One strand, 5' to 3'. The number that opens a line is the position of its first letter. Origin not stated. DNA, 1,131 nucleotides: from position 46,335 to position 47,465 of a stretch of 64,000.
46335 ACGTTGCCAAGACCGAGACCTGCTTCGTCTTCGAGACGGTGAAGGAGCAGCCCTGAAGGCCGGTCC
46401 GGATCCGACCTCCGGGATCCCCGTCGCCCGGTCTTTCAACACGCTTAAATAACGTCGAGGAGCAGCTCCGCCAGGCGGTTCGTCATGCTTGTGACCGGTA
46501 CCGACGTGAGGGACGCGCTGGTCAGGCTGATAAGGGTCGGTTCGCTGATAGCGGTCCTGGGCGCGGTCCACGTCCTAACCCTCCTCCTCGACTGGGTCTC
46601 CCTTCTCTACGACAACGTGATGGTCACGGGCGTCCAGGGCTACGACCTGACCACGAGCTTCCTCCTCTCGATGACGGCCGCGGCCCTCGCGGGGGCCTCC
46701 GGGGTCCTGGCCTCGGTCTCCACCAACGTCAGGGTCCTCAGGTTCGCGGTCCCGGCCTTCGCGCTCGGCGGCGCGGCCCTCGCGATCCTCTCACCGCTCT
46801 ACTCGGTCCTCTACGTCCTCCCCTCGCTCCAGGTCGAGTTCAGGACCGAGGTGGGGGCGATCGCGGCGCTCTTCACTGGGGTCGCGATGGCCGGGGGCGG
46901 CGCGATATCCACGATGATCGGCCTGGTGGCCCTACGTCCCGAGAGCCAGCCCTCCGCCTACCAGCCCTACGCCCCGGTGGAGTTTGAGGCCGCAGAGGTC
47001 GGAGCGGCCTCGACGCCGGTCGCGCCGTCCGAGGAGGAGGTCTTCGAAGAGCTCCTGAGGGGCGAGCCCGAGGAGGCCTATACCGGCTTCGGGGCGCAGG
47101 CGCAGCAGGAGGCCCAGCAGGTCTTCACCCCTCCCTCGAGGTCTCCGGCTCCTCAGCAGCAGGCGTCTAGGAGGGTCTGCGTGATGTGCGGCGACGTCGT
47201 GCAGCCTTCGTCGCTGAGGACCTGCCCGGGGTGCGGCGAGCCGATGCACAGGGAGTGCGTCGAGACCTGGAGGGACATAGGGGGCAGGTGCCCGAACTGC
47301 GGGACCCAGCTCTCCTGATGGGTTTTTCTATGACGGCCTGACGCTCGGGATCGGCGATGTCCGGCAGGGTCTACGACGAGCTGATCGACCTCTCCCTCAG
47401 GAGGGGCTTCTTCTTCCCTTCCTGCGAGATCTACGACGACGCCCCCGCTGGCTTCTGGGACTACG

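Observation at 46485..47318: Membrane-anchored C4HC3 (PHD/RING-like) binuclear zinc finger in an archaeon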

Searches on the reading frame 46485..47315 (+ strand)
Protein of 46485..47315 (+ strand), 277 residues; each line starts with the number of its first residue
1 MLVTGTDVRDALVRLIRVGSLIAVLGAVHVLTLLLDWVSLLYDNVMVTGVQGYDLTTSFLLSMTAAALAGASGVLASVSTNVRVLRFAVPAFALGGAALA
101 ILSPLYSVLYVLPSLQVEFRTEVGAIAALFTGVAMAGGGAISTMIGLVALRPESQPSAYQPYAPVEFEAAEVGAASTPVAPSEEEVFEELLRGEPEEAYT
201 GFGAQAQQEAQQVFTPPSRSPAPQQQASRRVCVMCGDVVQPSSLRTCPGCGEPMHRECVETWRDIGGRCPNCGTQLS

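Call 5: search_protein_families(library=pfam, proteins=[window:46485-47315:+], max_evalue=10)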
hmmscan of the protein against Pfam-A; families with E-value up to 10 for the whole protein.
window:46485-47315:+ (277 aa): 31 families (the best 25 are shown)
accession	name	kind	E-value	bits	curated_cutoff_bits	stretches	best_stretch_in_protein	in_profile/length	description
PF13639.12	zf-RING_2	-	6.8e-06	26.7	27.3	1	232-272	3-43/44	Ring finger domain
PF14569.12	zf-UDP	-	0.0017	18.8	27.1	1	223-275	2-59/78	Zinc-binding RING-finger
PF14446.12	Prok-RING_1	-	0.0028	18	29.1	1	230-260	5-36/54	Prokaryotic RING finger family 1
PF12773.13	DZR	-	0.0051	17.4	27.3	1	232-276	1-34/45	Double zinc ribbon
PF17120.11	zf-RING_16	-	0.0064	16.6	27.4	1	228-275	3-51/57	RING/Ubox like zinc-binding domain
PF13248.11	Zn_ribbon_3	-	0.021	14.7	27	2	231-254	4-26/26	zinc-ribbon domain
PF23455.1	DUF7129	-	0.046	13.9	30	1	232-254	14-37/45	Domain of unknown function (DUF7129)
PF16919.11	PknG_rubred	-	0.078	13.4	28.5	1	231-275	24-67/74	Protein kinase G rubredoxin domain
PF08746.17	zf-RING-like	-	0.15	12.7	26.6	1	232-272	1-43/43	RING-like domain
PF09422.15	AMER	-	0.18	11.5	26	1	193-252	250-309/495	APC membrane recruitment protein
PF24460.1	DUF7575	-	0.22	11.4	28.5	1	267-276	4-13/28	Domain of unknown function (DUF7575)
PF17848.7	Zn_ribbon_ACC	-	0.23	12.1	24.5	1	246-257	3-14/26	Acetyl-CoA carboxylase zinc finger domain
PF13240.11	Zn_Ribbon_1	-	0.26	11.6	25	1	269-276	2-9/23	zinc-ribbon domain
PF14570.12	zf-RING_4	-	0.34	11.2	27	1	230-253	23-46/48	RING/Ubox like zinc-binding domain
PF13901.12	RH_dom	-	0.39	11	28.1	1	231-273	157-202/206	Rubicon Homology Domain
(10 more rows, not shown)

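Call 6: search_protein_families(library=ncbifam, proteins=[window:46485-47315:+], max_evalue=10)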
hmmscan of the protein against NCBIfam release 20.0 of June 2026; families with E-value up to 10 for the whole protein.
window:46485-47315:+ (277 aa): 5 families
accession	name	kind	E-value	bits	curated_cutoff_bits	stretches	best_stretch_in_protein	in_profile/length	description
NF033497.1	rubre_like_arch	subfamily_domain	0.0013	18.4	32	2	232-255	3-27/34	rubrerythrin-like domain-containing protein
NF041580.1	DidA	equivalog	0.06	13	100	1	7-41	13-47/73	DNA damage-induced SOS-independent cell division inhibitor A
NF011481.0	PRK14890.1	equivalog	0.42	10.7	61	1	225-273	5-57/61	putative Zn-ribbon RNA-binding protein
NF041909.1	HVO_2753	equivalog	0.57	10.1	80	0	224-273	4-55/59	HVO_2753 family zinc finger protein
NF049953.1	ribbon_DG_selen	exception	1.1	9.1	130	1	224-251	142-168/172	zinc ribbon-containing (seleno)protein DG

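Call 7: find_homologous_proteins(query=window:46485-47315:+, max_evalue=0.01)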
Query window:46485-47315:+ (277 aa): 12 proteins with E <= 0.01 among 8000 candidates.
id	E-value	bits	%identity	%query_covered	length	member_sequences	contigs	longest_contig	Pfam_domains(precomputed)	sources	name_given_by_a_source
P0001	2.2e-173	593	100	99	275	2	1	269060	PF13639.13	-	-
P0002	5.3e-146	503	84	100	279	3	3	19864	PF14446.13,PF13639.13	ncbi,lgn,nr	ncbi:MAG: hypothetical protein N3H32_00975 [Nitrososphaeria archaeon]|nr:hypothetical protein [Nitro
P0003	4.1e-127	441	75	100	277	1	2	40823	PF14446.13,PF13639.13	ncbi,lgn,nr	ncbi:MAG: RING finger protein [Thaumarchaeota archaeon]|nr:RING finger protein [Candidatus Calditenu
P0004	1.5e-126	439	75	100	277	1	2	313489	PF14446.13,PF13639.13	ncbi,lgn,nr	ncbi:MAG: RING finger protein [Thaumarchaeota archaeon]|nr:RING finger protein [Candidatus Calditenu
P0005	2.4e-93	331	59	100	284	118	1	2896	PF14446.13,PF13639.13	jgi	jgi:hypothetical protein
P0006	5.1e-93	330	60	100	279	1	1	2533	PF13639.13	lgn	-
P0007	1.5e-92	328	59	100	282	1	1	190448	PF14446.13,PF13639.13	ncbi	-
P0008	1.5e-91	325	57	100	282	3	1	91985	PF14446.13,PF13639.13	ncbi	-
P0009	1.7e-91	325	59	100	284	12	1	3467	PF13639.13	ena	-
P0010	3.7e-87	310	56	100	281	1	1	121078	PF14446.13,PF13639.13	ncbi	-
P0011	2.5e-38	150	55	57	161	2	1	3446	PF13639.13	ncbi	ncbi:MAG: RING finger domain-containing protein, partial [Nitrososphaerota archaeon]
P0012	1.8e-34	138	62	46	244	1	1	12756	-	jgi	jgi:hypothetical protein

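Call 32: predict_structure(alignment_id=A1)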
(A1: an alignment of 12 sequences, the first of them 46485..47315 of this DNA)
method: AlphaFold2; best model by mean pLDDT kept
length: 277 residues; sequences in the alignment: 12
mean_pLDDT: 53.0   pTM: 0.23
mean pLDDT of the five models: 53.0, 52.8, 51.2, 49.1, 48.6
residues with pLDDT >= 90: 1; 70-90: 46; 50-70: 92; < 50: 138
segments of 3 or more residues with pLDDT < 50: 1-4, 45-51, 75-89, 111-113, 115-130, 132-185, 193-215, 217-227
pLDDT, mean of each block of 10 residues (from residue 1): 49 59 60 61 50 56 60 51 47 55 55 46 45 48 42 34 31 32 47 38 31 33 46 85 85 88 79 80
secondary structure, 60 per line:
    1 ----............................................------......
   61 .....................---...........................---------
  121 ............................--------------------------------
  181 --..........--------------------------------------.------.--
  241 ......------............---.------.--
elements in order: H5-48 H55-81 H85-111 H121-148 H183-192 E244-246 E253-255 H256-264

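Call 39: fold_search(model_id=the predicted structure, library=pdb)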
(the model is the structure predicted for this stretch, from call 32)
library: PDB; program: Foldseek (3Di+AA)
matches with E <= 10: 427; with E <= 0.001: 0
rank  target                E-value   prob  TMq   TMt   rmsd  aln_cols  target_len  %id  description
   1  1iym_MODEL_1_A        1.2e-01  1.00  0.16  0.63   2.3        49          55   28  RING-H2 finger domain of EL5 (released 2003-07-22)
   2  9q88                  1.2e-01  1.00  0.17  0.49   6.6        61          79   28  High-resolution structure of RNF38 RING domain (released 2025-07-30)
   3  1x4j_MODEL_1_A        1.6e-01  1.00  0.17  0.53   8.2        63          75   28  Solution structure of RING finger in RING finger protein 38 (released 2005-11-14)
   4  4s3o_B                2.1e-01  0.99  0.17  0.39   9.4        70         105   23  PCGF5-RING1B-UbcH5c complex (released 2015-07-15)
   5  4v3k_F                2.4e-01  1.00  0.17  0.56   6.6        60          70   27  RNF38-UbcH5B-UB complex (released 2015-04-08)
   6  5lg7_MODEL_1_A        2.5e-01  0.98  0.16  0.50   4.3        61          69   18  Solution NMR structure of Tryptophan to Arginine mutant of Arkadia RING domain (released 2017-06-28)
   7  2h0d_B                2.5e-01  0.98  0.16  0.38   9.6        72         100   22  Structure of a Bmi-1-Ring1B Polycomb group ubiquitin ligase complex (released 2006-05-23)
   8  7jpv_E                2.8e-01  0.98  0.32  0.57   4.5       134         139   13  Rabbit Cav1.1 in the presence of 1 micromolar (S)-(-)-Bay K8644 in nanodiscs at 3.4 Angstrom resolution (released 2020-11-18)
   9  9z6w_E                3.1e-01  0.82  0.27  0.45   6.9       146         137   10  The structure of TMD with 4 TARPs from all native AMPA receptor subtypes (released 2026-02-04)
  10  4v3k_C                3.4e-01  0.99  0.17  0.52   6.7        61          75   28  RNF38-UbcH5B-UB complex (released 2015-04-08)
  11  5fey_A                3.8e-01  0.99  0.15  0.47   2.4        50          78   24  TRIM32 RING (released 2016-05-18)
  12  7wcm_R                3.8e-01  0.28  0.19  0.19  10.3       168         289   20  Cryo-EM structure of GPR119-Gs Complex with small molecule agonist MBX-2982 (released 2022-12-21)
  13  8h0p_R                4.9e-01  0.18  0.17  0.16  11.7       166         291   11  Structure of the NMB30-NMBR and Gq complex (released 2023-08-09)
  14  8ayl_I                7.3e-01  0.38  0.21  0.28   6.0        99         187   12  Resting state GluA1/A2 AMPA receptor in complex with TARP gamma 8 and ligand JNJ-61432059 (released 2023-04-19)
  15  7f9z_R                7.3e-01  0.21  0.20  0.20   9.7       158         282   11  GHRP-6-bound ghrelin receptor in complex with Gq (released 2021-08-18)
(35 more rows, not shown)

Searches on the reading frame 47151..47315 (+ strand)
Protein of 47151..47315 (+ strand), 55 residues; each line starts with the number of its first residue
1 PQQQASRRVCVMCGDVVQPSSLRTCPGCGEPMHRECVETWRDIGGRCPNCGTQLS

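Call 5: search_protein_families(library=pfam, proteins=[window:47151-47315:+], max_evalue=10)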
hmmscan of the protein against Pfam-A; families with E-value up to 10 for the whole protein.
window:47151-47315:+ (55 aa): 75 families (the best 25 are shown)
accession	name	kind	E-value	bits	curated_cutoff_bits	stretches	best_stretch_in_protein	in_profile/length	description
PF13639.12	zf-RING_2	-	2.3e-07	31.4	27.3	1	10-50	3-43/44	Ring finger domain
PF12773.13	DZR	-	6.8e-05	23.4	27.3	2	10-54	1-34/45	Double zinc ribbon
PF14446.12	Prok-RING_1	-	8.8e-05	22.8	29.1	1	8-38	5-36/54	Prokaryotic RING finger family 1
PF14569.12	zf-UDP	-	0.00012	22.5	27.1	1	1-53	2-59/78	Zinc-binding RING-finger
PF17120.11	zf-RING_16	-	0.00018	21.5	27.4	1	6-53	3-51/57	RING/Ubox like zinc-binding domain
PF23455.1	DUF7129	-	0.0005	20.2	30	2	10-33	14-38/45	Domain of unknown function (DUF7129)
PF13248.11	Zn_ribbon_3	-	0.00074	19.3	27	2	46-52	4-10/26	zinc-ribbon domain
PF08746.17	zf-RING-like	-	0.00094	19.7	26.6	1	10-50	1-43/43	RING-like domain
PF16919.11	PknG_rubred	-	0.0013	19.1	28.5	2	18-53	32-67/74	Protein kinase G rubredoxin domain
PF13240.11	Zn_Ribbon_1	-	0.0014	18.8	25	2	47-54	2-9/23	zinc-ribbon domain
PF14570.12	zf-RING_4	-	0.0028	17.8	27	2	8-31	23-46/48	RING/Ubox like zinc-binding domain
PF25207.1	DUF7837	-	0.0036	17.7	27.8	3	44-54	5-15/47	Domain of unknown function (DUF7837)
PF00628.35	PHD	-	0.0071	16.8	24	1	10-39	1-30/47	PHD-finger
PF12172.15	zf-ChsH2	-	0.0086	16.3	23.2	1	43-52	10-19/37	ChsH2, rubredoxin-like zinc ribbon domain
PF07191.17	Zn_ribbon_6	-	0.01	16.3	25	1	3-33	12-40/67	Double zinc ribbon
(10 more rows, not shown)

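Call 6: search_protein_families(library=ncbifam, proteins=[window:47151-47315:+], max_evalue=10)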
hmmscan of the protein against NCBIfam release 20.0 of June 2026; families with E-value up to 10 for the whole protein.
window:47151-47315:+ (55 aa): 18 families
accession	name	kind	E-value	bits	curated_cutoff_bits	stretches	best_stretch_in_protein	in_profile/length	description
NF033497.1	rubre_like_arch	subfamily_domain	2e-05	24.2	32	2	10-33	3-27/34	rubrerythrin-like domain-containing protein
NF041909.1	HVO_2753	equivalog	0.0062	16.4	80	2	3-51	5-55/59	HVO_2753 family zinc finger protein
NF011481.0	PRK14890.1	equivalog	0.011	15.7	61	1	3-51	5-57/61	putative Zn-ribbon RNA-binding protein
NF049953.1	ribbon_DG_selen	exception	0.025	14.5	130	1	3-29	143-168/172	zinc ribbon-containing (seleno)protein DG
NF001605.0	PRK00398.1-2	equivalog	0.12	12.3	63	1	46-54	3-11/43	DNA-directed RNA polymerase subunit P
NF041913.1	HVO_2142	equivalog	0.12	12.3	90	2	46-54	13-21/48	HVO_2142 family zinc finger protein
NF045510.1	4Cys_prefix_kin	domain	0.54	10.5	24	1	47-54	19-26/26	4-Cys prefix domain-containing protein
TIGR00100.1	hypA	equivalog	0.62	10.1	88.1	1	8-33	71-98/116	hydrogenase maturation nickel metallochaperone HypA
NF045720.1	rubredox_RCKP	subfamily_domain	0.64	9.7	45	1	46-53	21-28/34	RCKP-type rubredoxin-like domain-containing protein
NF041914.1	HVO_2523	equivalog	0.83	9.7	60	1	23-35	1-14/33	HVO_2523 family zinc finger protein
NF038384.1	zinc_YnfU_fam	subfamily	0.87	9.2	36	1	24-52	18-46/52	YnfU family zinc-binding protein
TIGR03831.1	YgiT_finger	domain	1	9.7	20.2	0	25-46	1-23/46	YgiT-type zinc finger protein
NF001607.0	PRK00398.1-4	equivalog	1.1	9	89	1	22-53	9-37/53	DNA-directed RNA polymerase subunit P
NF041664.1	RNAP_arch_Epp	equivalog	1.4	8.9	50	1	8-30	1-20/57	transcription elongation factor subunit Spt4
NF047912.1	ECs_2282_CxxC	subfamily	2.1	8.3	37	1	21-35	26-40/60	ECs_2282 family putative zinc-binding protein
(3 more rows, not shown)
